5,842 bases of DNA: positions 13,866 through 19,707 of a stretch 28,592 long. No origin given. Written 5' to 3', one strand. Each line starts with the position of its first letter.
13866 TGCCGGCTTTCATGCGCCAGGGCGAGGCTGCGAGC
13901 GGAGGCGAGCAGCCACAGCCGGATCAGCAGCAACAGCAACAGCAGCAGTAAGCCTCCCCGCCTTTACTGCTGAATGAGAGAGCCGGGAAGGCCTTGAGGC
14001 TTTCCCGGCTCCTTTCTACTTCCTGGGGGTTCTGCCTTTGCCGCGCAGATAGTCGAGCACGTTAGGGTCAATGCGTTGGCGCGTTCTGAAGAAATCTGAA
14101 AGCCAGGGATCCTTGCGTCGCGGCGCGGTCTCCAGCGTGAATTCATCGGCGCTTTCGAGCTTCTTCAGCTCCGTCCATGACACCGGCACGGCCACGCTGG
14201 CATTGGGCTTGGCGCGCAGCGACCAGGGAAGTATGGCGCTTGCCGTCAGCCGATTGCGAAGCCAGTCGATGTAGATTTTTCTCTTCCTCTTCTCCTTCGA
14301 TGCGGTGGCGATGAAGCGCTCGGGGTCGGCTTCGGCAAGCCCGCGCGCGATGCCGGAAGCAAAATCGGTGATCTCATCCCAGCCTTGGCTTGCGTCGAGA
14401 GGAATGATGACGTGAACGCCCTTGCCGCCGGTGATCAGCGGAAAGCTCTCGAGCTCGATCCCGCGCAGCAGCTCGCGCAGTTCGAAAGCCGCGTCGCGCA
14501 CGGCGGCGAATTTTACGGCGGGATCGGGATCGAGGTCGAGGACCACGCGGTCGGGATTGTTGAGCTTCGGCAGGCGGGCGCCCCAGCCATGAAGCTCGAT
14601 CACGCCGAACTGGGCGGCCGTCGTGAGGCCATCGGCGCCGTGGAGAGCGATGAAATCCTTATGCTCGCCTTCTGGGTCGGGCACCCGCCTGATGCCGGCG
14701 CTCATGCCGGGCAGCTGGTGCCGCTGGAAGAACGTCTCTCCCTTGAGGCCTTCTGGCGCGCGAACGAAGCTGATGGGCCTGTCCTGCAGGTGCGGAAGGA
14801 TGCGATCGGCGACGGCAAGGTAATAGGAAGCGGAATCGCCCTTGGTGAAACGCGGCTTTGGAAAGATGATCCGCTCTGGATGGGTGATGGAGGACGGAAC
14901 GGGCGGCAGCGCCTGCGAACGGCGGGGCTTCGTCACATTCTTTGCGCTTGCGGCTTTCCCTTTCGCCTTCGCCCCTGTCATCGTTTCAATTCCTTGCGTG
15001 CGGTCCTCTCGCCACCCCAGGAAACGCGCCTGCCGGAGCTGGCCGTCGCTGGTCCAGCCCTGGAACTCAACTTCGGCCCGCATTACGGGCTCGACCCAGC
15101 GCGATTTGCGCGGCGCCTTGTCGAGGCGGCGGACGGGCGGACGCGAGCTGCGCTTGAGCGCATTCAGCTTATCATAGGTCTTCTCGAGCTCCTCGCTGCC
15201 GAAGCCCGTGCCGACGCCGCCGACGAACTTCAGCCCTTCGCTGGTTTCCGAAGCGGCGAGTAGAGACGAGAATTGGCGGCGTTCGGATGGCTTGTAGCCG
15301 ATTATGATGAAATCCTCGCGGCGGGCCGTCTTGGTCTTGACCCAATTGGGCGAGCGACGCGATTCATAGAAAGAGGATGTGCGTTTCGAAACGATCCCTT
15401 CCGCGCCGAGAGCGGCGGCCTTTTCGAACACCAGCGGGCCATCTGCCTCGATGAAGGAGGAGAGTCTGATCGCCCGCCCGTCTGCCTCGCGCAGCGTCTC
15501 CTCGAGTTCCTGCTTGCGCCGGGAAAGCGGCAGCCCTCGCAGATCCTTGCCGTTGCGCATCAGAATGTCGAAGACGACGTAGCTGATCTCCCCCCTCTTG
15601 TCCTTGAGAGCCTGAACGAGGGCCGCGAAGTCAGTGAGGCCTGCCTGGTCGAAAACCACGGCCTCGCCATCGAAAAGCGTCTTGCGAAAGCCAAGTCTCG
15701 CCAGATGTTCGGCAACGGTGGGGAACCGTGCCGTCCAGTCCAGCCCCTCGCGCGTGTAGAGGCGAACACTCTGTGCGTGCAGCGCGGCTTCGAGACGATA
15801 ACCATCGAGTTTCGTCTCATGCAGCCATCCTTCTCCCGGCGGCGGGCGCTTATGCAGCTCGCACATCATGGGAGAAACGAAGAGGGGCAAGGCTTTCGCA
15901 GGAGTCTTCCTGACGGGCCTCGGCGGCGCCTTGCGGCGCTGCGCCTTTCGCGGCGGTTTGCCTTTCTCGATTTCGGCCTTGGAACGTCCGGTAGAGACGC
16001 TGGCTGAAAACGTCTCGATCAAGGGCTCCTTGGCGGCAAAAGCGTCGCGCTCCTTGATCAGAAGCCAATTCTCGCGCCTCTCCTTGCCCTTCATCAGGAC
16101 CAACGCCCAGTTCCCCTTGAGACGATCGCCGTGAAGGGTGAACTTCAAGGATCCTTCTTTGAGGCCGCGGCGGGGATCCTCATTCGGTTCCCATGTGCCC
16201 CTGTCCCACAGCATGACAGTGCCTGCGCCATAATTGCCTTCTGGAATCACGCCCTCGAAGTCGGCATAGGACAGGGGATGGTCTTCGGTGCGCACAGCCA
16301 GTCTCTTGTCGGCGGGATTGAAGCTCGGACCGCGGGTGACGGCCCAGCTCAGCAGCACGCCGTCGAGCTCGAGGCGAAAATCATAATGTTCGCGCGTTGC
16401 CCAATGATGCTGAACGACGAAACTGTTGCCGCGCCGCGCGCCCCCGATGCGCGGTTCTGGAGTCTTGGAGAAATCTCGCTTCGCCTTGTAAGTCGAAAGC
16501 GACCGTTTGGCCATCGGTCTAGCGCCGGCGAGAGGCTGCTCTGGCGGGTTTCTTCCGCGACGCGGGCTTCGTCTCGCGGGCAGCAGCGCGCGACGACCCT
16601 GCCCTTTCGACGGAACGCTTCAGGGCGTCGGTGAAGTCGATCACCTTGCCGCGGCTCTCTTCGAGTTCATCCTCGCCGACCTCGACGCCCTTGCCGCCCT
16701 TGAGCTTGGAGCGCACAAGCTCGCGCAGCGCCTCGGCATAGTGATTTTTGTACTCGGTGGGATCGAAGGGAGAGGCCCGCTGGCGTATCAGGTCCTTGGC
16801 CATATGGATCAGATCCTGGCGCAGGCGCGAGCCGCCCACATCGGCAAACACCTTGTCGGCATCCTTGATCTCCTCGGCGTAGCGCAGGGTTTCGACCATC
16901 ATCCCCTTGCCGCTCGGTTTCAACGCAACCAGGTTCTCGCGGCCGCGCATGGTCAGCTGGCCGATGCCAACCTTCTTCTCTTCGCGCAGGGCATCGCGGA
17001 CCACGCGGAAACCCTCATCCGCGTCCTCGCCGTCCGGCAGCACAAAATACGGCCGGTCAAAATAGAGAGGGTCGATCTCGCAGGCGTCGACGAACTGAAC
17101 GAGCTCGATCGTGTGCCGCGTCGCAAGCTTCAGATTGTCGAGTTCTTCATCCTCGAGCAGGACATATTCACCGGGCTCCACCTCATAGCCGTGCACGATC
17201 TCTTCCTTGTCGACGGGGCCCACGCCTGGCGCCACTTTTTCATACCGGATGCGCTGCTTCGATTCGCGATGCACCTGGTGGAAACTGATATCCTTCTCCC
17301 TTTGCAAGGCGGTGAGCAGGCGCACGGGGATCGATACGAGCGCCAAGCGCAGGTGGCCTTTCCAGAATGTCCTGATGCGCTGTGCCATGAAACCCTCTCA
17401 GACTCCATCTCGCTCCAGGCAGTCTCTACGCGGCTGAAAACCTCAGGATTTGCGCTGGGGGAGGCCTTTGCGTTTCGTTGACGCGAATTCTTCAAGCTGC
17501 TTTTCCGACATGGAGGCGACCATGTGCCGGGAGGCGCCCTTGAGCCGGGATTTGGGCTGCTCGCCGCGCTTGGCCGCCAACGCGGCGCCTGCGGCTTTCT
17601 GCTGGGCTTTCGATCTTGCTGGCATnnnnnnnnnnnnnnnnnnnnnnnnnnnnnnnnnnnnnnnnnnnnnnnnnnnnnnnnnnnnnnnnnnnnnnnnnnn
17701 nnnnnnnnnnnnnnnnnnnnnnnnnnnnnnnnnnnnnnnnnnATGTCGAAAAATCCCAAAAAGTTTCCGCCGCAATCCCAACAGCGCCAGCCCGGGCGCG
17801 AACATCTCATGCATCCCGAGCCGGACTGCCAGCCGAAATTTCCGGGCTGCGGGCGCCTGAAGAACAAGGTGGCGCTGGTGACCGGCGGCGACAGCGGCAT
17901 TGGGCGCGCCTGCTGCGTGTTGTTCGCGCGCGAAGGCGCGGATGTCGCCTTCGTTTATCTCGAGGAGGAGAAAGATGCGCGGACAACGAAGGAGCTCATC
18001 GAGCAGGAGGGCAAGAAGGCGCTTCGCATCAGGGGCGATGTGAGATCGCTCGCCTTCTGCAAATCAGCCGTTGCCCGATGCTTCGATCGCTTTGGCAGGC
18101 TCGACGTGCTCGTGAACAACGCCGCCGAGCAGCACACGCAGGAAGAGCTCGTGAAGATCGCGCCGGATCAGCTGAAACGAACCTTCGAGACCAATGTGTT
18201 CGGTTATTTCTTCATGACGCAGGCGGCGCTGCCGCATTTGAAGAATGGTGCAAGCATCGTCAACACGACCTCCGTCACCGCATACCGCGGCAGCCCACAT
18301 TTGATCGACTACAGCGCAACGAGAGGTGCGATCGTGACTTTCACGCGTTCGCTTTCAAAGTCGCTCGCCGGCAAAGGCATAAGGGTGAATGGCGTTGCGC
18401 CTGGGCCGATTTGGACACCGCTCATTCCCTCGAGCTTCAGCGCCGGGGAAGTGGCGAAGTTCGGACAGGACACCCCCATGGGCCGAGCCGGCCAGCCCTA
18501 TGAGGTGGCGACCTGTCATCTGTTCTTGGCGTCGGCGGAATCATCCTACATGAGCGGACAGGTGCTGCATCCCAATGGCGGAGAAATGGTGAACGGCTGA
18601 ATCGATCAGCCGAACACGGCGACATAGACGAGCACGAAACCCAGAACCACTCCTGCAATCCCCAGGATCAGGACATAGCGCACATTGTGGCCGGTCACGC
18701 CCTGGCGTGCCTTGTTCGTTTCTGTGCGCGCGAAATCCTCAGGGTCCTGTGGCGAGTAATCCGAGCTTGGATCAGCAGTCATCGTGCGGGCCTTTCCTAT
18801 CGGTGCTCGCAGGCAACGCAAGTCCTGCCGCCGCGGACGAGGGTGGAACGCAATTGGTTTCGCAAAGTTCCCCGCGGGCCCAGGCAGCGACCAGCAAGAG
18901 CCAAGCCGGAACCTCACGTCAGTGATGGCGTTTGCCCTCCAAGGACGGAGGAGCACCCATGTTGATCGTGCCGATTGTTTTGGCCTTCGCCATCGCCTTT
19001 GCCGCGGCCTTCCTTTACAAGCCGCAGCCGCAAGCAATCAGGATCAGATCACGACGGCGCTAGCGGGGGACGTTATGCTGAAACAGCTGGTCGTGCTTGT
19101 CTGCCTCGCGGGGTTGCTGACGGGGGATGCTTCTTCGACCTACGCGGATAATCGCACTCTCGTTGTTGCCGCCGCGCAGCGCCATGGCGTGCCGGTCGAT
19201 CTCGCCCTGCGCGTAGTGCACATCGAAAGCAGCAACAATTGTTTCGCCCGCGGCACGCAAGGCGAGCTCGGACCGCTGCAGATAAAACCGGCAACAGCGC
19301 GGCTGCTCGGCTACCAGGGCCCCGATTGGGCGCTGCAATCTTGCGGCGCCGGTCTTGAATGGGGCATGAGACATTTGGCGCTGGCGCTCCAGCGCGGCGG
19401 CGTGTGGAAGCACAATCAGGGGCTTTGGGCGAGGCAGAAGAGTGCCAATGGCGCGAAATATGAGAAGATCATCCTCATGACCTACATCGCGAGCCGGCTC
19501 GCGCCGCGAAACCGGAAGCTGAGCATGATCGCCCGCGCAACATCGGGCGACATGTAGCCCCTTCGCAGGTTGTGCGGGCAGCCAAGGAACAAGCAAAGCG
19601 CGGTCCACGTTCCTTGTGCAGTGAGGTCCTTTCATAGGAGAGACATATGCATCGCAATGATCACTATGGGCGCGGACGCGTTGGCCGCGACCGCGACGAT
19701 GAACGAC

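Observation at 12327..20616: Dense general-stress island: seven EcfG/sigmaT promoters serve nearly every gene in 8 kb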

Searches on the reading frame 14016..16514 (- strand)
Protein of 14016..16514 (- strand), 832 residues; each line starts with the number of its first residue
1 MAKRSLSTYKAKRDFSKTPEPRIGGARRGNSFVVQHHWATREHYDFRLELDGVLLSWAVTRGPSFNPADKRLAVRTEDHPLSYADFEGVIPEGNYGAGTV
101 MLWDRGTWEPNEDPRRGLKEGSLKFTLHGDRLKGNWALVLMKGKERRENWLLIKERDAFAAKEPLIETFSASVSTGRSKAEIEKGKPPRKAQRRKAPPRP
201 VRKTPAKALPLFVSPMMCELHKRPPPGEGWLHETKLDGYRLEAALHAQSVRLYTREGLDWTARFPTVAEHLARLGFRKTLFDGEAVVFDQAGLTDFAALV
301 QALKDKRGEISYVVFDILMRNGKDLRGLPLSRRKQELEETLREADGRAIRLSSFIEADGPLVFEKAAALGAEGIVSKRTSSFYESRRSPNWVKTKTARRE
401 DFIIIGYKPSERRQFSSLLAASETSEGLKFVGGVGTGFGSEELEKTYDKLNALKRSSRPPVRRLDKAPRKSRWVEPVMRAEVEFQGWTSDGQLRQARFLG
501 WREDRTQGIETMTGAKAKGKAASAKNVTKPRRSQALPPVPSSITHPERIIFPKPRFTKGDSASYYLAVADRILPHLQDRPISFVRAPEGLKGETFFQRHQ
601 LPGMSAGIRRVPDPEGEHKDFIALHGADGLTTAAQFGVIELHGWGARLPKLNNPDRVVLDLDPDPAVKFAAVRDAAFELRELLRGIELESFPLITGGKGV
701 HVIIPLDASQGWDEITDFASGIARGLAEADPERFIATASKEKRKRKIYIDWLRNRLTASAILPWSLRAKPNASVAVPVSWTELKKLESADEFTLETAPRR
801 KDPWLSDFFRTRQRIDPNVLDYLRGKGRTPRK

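Call 8: search_protein_families(library=pfam, proteins=[window:14016-16514:-], max_evalue=0.01)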
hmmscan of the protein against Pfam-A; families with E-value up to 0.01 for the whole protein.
window:14016-16514:- (832 aa): 7 families
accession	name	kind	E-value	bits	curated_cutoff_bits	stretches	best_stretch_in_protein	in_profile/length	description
PF21686.3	LigD_Prim-Pol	-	4.2e-81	272.7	27.4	1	557-801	1-247/254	LigD, primase-polymerase domain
PF13298.12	LigD_N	-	2.6e-44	150.2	31.1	1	35-139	1-106/107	DNA Ligase D 3'-phosphoesterase domain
PF01068.26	DNA_ligase_A_M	-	6.9e-24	85.1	26.2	1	227-395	19-204/204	ATP dependent DNA ligase domain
PF04679.21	DNA_ligase_A_C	-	1.9e-22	79.9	27.5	1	412-505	2-94/94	ATP dependent DNA ligase C terminal region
PF09414.15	RNA_ligase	-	0.0025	18.4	27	1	230-393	3-169/171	RNA ligase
PF01331.24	mRNA_cap_enzyme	-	0.0034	17.7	29.6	0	263-343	56-123/194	mRNA capping enzyme, catalytic domain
PF01896.25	DNA_primase_S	-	0.0068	17.2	26.8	0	660-780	2-163/163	DNA primase small subunit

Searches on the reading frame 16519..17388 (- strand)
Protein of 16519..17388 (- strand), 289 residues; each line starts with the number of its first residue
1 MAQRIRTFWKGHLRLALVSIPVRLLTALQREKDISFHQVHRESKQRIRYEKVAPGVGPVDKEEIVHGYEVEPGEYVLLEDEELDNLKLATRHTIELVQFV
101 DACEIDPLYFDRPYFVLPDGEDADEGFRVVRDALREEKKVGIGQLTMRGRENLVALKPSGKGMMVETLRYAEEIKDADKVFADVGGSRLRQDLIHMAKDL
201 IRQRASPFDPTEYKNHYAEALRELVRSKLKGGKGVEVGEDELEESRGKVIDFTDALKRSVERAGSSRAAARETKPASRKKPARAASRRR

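Call 8: search_protein_families(library=pfam, proteins=[window:16519-17388:-], max_evalue=0.01)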
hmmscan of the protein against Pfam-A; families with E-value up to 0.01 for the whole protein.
window:16519-17388:- (289 aa): 1 family
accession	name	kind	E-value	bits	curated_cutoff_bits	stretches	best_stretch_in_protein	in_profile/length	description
PF02735.22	Ku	-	6.3e-50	170.1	25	1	16-177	3-175/190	Ku70/Ku80 beta-barrel domain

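Call 20: find_related_loci(query=window:16519-17388:-, collection=genome_contigs, flank=10000)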
Query window:16519-17388:- (289 aa) in genome_contigs; peptide patterns used: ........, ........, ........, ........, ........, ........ (x = any residue, [..] = any of these).
322 stretches matched a pattern; 128 encode a relative of the query (tblastn E <= 1e-3); the best 80 are kept; 80 distinct loci.
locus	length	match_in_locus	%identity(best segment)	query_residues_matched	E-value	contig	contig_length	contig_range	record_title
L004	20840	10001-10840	78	1-282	5e-149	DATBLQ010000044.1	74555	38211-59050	MAG TPA_asm: Aestuariivirgaceae bacterium isolate SMAG_U3976 k141_3473495, whole genome shotgun sequence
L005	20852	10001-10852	65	1-288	4e-123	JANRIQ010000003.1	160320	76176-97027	MAG: Hyphomicrobiales bacterium isolate bins.113 k141_3282198, whole genome shotgun sequence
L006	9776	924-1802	63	1-283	2e-120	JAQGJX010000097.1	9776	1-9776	MAG: Hyphomicrobiales bacterium isolate RYN_496 scaffold_3998645, whole genome shotgun sequence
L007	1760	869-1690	65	1-273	2e-126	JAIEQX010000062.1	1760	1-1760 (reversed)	MAG: Beijerinckiaceae bacterium isolate co.spades.METABAT.1kb_041 c_000000254753, whole genome shotgun sequence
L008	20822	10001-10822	63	1-288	8e-118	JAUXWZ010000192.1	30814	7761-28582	MAG: Beijerinckiaceae bacterium isolate C15_metabat.bin.67 C15_k141_166539, whole genome shotgun sequence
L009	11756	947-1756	64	1-271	1e-116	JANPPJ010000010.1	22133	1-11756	MAG: Hyphomicrobiales bacterium isolate VAR_83_metabat_342 VAR_83_k141_2482731, whole genome shotgun sequence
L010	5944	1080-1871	63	1-264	8e-115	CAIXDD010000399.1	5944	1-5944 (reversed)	MAG: uncultured Rhizobiales bacterium isolate ErkenSummer_bin-6128 genome assembly, contig: bin-6128:399/547, whole geno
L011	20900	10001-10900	48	6-289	4e-92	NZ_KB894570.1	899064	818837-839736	Amorphus coralli DSM 19760 C507DRAFT_scaffold00001.1, whole genome shotgun sequence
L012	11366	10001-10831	49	6-289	1e-91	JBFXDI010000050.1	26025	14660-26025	MAG: Parvibaculaceae bacterium isolate CA_2019_TPBS_9 NODE_9144_length_26025_cov_5.655842_TPBS, whole genome shotgun seq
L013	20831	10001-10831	51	6-282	4e-88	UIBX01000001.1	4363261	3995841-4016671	Rhizobiales bacterium isolate R129_I genome assembly, contig: contig_1, whole genome shotgun sequence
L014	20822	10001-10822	50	6-276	9e-88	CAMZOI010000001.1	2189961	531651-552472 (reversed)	Erythrobacteraceae bacterium Alg239-R51 genome assembly, contig: NODE_1_length_2189961_cov_222.553, whole genome shotgun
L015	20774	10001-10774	51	6-261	2e-87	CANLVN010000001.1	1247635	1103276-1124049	uncultured Erythrobacter sp. isolate 2-602-J.fasta genome assembly, contig: NODE_1, whole genome shotgun sequence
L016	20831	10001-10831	49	6-282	2e-87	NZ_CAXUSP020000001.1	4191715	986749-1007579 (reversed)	Pararhizobium sp. LjRoot235 LJR235c1, whole genome shotgun sequence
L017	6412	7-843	49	6-283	5e-87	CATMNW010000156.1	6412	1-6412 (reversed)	MAG: uncultured Erythrobacteraceae bacterium isolate SRR3960580_bin.10_MetaWRAP_v1.3_MAG genome assembly, contig: ERZ508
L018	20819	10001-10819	49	6-282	2e-86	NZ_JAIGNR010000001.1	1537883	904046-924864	Qipengyuania sphaerica strain GH29 NODE_1_length_1537883_cov_216.233849, whole genome shotgun sequence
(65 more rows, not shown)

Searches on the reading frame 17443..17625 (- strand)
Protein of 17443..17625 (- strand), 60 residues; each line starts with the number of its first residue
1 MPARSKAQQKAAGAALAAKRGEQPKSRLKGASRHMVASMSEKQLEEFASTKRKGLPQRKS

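Call 8: search_protein_families(library=pfam, proteins=[window:17443-17625:-], max_evalue=0.01)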
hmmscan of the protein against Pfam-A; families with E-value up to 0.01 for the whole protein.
window:17443-17625:- (60 aa): 1 family
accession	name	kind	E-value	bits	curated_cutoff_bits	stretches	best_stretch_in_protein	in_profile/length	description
PF11450.13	DUF3008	-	1.1e-28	99.5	24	1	3-59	1-57/57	Protein of unknwon function (DUF3008)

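Call 24: search_protein_families(library=ncbifam, proteins=[window:17443-17625:-], max_evalue=0.01)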
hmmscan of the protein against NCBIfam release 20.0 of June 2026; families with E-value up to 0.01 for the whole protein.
window:17443-17625:- (60 aa): 0 families

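Call 55: search_solved_structures(query=window:17443-17625:-, max_evalue=1)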
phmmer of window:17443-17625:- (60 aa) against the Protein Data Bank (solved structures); distinct sequences matched with E-value up to 1: 0.

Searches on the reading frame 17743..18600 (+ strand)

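Call 8: search_protein_families(library=pfam, proteins=[window:17743-18600:+], max_evalue=0.01)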
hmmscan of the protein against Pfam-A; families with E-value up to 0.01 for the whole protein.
window:17743-18600:+ (285 aa): 6 families
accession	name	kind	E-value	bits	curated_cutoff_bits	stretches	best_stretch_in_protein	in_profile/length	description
PF13561.12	adh_short_C2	-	5.7e-60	203.3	27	1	50-280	5-234/236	Enoyl-(Acyl carrier protein) reductase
PF00106.31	adh_short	-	4.3e-50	170.4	26.6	1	42-228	1-187/195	short chain dehydrogenase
PF08659.16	KR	-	5.4e-08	33.4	22.6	1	44-203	3-162/180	KR domain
PF23441.1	SDR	-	6.8e-06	26.1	27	1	38-232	4-203/258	SDR-like rossmann domain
PF01370.27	Epimerase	-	0.001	18.9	20.9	1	44-138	1-83/240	NAD dependent epimerase/dehydratase family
PF08643.16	DUF1776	-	0.0059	16.5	25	1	138-216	110-192/294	Fungal family of unknown function (DUF1776)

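Call 24: search_protein_families(library=ncbifam, proteins=[window:17743-18600:+], max_evalue=0.01)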
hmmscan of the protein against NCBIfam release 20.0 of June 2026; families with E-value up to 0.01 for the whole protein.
window:17743-18600:+ (285 aa): 235 families (the best 25 are shown)
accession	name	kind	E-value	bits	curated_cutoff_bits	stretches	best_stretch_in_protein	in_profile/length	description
NF005214.0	PRK06701.1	subfamily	9e-125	415.7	413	1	3-284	10-292/293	SDR family oxidoreductase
NF004782.0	PRK06128.1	equivalog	6.5e-94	314.4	481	1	6-283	19-299/300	SDR family oxidoreductase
NF005939.0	PRK07985.1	equivalog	4e-87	291.9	538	1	10-282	17-292/294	SDR family oxidoreductase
NF005559.1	PRK07231.1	subfamily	3.8e-62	210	215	1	38-282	1-248/249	glucose 1-dehydrogenase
NF004791.0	PRK06138.1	equivalog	2.1e-56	191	312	1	38-282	2-250/252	SDR family oxidoreductase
NF052558.1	MBtsdlDhBudC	equivalog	6.1e-53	179.9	270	1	40-282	2-242/250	meso-2,3-butanediol dehydrogenase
NF009468.0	PRK12826.1-4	equivalog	1.4e-51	175.7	318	1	38-282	4-248/256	SDR family oxidoreductase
NF004198.0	PRK05653.1-3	equivalog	2.9e-51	174.3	296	1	39-282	5-247/248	3-oxoacyl-ACP reductase FabG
NF009466.0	PRK12826.1-2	subfamily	1.5e-50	172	222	1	40-283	2-246/248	3-oxoacyl-ACP reductase FabG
NF009384.0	PRK12743.1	equivalog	2.6e-50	171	264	1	40-283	5-249/258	SDR family oxidoreductase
TIGR01830.1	3oxo_ACP_reduc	equivalog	2.7e-49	168.1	297.75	1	44-280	1-237/239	3-oxoacyl-[acyl-carrier-protein] reductase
NF005075.0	PRK06500.1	equivalog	3e-49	167.6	336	1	38-281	3-246/249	SDR family oxidoreductase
NF005067.0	PRK06484.1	equivalog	2.8e-48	164.8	713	1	40-283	8-253/524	short chain dehydrogenase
NF005400.0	PRK06947.1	equivalog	4e-48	163.8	367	1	40-280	5-251/252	SDR family oxidoreductase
NF004818.0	PRK06172.1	equivalog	1.1e-47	162.5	336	1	38-282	4-251/253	SDR family oxidoreductase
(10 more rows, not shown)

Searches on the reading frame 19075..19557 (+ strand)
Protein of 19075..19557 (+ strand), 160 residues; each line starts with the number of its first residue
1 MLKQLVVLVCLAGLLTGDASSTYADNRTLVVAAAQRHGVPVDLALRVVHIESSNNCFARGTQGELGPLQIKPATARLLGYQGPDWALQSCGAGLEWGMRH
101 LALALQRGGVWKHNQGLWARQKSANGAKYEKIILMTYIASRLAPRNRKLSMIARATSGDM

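Call 8: search_protein_families(library=pfam, proteins=[window:19075-19557:+], max_evalue=0.01)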
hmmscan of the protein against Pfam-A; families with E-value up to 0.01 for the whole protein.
window:19075-19557:+ (160 aa): 1 family
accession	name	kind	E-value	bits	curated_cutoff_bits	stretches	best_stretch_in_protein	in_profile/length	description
PF01464.25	SLT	-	0.00053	20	21.3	1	31-81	4-54/117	Transglycosylase SLT domain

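Call 24: search_protein_families(library=ncbifam, proteins=[window:19075-19557:+], max_evalue=0.01)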
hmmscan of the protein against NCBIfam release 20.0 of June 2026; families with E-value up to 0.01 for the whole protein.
window:19075-19557:+ (160 aa): 1 family
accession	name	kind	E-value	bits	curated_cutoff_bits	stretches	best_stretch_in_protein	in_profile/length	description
NF008670.0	PRK11671.1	equivalog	0.009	15.2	375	0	28-75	194-241/359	membrane-bound lytic murein transglycosylase MltC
